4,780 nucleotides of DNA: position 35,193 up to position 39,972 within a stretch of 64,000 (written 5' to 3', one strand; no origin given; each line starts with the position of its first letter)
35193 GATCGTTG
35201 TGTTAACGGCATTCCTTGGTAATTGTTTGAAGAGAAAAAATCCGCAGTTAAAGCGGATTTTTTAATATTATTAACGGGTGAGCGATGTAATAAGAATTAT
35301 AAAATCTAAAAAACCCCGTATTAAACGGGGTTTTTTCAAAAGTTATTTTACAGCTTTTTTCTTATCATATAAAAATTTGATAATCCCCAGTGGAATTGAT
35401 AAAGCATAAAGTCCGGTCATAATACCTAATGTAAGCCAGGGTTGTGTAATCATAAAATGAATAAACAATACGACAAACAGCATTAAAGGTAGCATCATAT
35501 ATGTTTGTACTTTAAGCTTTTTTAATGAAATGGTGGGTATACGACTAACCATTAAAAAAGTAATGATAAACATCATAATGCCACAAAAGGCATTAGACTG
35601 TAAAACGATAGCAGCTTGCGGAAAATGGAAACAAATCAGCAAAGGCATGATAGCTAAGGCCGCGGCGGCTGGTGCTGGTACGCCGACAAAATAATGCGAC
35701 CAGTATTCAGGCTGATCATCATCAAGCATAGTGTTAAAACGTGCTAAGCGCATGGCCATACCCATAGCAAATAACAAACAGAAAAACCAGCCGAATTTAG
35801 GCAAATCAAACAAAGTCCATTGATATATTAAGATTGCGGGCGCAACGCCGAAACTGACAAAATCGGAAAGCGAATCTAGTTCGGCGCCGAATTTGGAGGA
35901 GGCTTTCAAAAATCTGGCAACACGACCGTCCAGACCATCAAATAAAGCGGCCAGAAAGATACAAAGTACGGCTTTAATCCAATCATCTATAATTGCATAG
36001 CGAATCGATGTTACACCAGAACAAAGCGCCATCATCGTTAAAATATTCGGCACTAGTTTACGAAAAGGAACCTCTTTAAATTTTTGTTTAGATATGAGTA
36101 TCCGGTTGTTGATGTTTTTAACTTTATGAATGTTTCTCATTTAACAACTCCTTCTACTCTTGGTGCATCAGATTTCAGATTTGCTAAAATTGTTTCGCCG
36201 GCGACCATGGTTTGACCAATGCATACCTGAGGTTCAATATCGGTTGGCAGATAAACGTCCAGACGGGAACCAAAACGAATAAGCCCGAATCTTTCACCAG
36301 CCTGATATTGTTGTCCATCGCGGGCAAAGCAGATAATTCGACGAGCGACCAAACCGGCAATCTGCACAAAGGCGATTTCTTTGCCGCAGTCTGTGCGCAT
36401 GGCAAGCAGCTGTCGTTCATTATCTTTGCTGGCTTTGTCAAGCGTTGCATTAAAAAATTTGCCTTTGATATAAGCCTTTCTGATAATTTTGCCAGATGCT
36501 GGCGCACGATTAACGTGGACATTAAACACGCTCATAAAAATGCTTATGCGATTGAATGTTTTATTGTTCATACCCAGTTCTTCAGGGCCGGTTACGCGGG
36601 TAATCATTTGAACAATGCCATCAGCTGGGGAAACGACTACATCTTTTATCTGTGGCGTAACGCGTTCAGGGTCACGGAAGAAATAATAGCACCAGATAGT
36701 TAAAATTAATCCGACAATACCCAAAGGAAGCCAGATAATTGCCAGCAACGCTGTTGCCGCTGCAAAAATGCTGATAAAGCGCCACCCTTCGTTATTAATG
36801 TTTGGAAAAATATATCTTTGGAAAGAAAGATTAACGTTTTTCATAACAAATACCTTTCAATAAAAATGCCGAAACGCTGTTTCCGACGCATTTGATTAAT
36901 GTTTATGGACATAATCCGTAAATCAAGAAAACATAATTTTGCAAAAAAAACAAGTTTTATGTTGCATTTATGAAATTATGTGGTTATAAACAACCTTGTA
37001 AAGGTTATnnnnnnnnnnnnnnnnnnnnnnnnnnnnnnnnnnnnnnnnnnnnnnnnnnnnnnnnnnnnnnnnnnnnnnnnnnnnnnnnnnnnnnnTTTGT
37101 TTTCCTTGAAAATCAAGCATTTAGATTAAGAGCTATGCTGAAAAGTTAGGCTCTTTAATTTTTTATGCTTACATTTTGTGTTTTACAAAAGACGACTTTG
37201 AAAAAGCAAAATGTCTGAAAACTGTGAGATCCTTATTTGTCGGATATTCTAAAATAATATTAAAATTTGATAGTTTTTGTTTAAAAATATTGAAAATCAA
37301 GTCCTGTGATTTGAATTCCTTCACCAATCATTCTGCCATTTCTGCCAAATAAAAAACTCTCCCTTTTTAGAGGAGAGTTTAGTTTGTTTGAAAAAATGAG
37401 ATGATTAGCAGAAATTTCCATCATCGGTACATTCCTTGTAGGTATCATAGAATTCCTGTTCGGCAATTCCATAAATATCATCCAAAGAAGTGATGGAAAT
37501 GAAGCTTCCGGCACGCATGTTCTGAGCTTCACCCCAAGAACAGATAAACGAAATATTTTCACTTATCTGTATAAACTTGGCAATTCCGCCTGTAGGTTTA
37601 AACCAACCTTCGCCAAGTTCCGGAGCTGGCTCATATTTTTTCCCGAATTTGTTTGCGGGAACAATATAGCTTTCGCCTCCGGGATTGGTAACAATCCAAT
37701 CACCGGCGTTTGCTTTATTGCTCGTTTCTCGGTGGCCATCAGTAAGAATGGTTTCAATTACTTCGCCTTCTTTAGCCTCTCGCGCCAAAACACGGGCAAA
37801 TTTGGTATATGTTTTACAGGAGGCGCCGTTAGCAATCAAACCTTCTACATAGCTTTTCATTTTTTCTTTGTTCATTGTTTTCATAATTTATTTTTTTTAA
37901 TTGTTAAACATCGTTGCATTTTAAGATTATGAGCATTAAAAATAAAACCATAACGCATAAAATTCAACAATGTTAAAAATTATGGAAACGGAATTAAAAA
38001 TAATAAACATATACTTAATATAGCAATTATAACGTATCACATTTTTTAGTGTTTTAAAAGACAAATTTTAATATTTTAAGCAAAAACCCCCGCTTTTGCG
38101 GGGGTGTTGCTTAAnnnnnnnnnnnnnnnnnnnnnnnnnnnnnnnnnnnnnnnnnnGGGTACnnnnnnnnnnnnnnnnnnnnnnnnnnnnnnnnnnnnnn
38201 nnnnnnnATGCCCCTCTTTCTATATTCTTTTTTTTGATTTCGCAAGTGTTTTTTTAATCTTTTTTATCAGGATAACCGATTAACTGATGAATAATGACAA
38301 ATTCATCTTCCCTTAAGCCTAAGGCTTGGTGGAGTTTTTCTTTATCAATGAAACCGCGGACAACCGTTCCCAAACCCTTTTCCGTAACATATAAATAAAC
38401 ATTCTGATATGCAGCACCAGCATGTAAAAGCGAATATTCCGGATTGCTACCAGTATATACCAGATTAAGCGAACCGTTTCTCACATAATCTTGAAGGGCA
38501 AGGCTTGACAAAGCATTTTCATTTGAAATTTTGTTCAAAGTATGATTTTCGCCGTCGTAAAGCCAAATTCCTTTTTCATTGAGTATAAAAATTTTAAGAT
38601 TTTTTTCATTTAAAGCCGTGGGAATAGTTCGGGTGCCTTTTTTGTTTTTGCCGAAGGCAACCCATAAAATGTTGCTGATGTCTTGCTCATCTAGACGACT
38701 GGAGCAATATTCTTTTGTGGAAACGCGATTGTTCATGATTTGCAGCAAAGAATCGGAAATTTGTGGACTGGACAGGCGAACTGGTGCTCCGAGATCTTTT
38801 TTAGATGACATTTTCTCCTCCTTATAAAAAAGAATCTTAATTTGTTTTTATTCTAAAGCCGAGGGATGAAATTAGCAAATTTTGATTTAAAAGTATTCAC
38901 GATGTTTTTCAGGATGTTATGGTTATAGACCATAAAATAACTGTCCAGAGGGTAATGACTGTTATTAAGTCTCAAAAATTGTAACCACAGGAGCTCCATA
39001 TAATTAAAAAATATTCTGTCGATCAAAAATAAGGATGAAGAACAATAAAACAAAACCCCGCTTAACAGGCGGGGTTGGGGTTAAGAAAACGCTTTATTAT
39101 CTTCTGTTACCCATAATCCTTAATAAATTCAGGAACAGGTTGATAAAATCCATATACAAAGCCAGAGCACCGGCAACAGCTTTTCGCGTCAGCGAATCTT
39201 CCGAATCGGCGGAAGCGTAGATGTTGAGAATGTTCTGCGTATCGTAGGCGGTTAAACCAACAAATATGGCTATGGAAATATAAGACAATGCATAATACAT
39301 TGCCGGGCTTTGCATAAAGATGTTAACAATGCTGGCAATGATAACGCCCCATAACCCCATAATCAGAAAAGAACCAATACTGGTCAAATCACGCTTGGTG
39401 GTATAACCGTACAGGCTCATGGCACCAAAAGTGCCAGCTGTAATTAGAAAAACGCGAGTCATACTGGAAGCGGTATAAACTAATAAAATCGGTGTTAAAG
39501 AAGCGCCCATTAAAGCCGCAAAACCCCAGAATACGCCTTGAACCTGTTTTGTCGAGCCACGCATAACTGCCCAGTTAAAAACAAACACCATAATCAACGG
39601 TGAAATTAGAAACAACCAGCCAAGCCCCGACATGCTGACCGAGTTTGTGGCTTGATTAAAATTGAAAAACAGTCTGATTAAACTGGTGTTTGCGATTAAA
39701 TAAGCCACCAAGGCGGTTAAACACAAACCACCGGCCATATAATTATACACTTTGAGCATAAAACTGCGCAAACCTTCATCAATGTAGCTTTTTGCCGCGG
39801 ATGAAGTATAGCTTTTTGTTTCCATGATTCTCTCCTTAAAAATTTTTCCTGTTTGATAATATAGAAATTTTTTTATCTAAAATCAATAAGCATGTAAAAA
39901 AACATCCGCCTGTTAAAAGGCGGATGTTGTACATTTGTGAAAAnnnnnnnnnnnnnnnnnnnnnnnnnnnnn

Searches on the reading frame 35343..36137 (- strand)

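Call 34: search_protein_families(library=pfam, proteins=[window:35343-36137:-], max_evalue=0.001)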
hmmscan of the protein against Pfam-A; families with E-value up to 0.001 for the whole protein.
window:35343-36137:- (264 aa): 2 families
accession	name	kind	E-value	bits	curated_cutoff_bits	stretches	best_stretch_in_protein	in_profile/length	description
PF01066.26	CDP-OH_P_transf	-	6.2e-24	85.6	22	1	28-180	2-138/152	CDP-alcohol phosphatidyltransferase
PF08009.16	CDP-OH_P_tran_2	-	1.4e-08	34.9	21.5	1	214-249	2-37/37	CDP-alcohol phosphatidyltransferase 2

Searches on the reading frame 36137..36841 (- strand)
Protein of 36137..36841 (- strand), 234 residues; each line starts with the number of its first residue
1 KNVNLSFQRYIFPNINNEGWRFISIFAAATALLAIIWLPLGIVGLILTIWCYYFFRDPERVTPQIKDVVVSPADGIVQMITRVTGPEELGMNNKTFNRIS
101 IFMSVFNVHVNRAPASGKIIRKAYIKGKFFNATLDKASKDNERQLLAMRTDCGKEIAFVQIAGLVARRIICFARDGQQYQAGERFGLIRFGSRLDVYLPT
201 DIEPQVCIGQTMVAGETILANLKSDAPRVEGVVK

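Call 34: search_protein_families(library=pfam, proteins=[window:36137-36841:-], max_evalue=0.001)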
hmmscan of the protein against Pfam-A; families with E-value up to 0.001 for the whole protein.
window:36137-36841:- (234 aa): 1 family
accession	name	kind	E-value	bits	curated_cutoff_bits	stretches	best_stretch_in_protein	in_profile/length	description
PF02666.20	PS_Dcarbxylase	-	1.3e-46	159.2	22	1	48-219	2-197/198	Phosphatidylserine decarboxylase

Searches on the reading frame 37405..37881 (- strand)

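Call 34: search_protein_families(library=pfam, proteins=[window:37405-37881:-], max_evalue=0.001)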
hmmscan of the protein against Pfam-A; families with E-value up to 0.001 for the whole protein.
window:37405-37881:- (158 aa): 1 family
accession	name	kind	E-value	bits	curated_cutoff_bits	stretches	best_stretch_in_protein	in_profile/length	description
PF14083.11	PGDYG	-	5.5e-06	27.1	27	1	54-148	2-101/102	PGDYG protein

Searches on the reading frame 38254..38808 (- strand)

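Call 34: search_protein_families(library=pfam, proteins=[window:38254-38808:-], max_evalue=0.001)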
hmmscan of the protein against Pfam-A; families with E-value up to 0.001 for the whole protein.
window:38254-38808:- (184 aa): 1 family
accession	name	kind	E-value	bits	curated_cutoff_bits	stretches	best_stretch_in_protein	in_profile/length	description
PF00881.29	Nitroreductase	-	2.3e-15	57.6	23.5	1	27-179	3-167/167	Nitroreductase family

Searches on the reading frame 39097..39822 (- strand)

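Call 34: search_protein_families(library=pfam, proteins=[window:39097-39822:-], max_evalue=0.001)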
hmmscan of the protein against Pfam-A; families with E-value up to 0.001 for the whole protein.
window:39097-39822:- (241 aa): 1 family
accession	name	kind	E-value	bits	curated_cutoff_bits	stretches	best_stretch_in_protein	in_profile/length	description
PF01027.25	Bax1-I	-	1.1e-62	211.9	34.1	1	19-237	1-207/207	Inhibitor of apoptosis-promoting Bax1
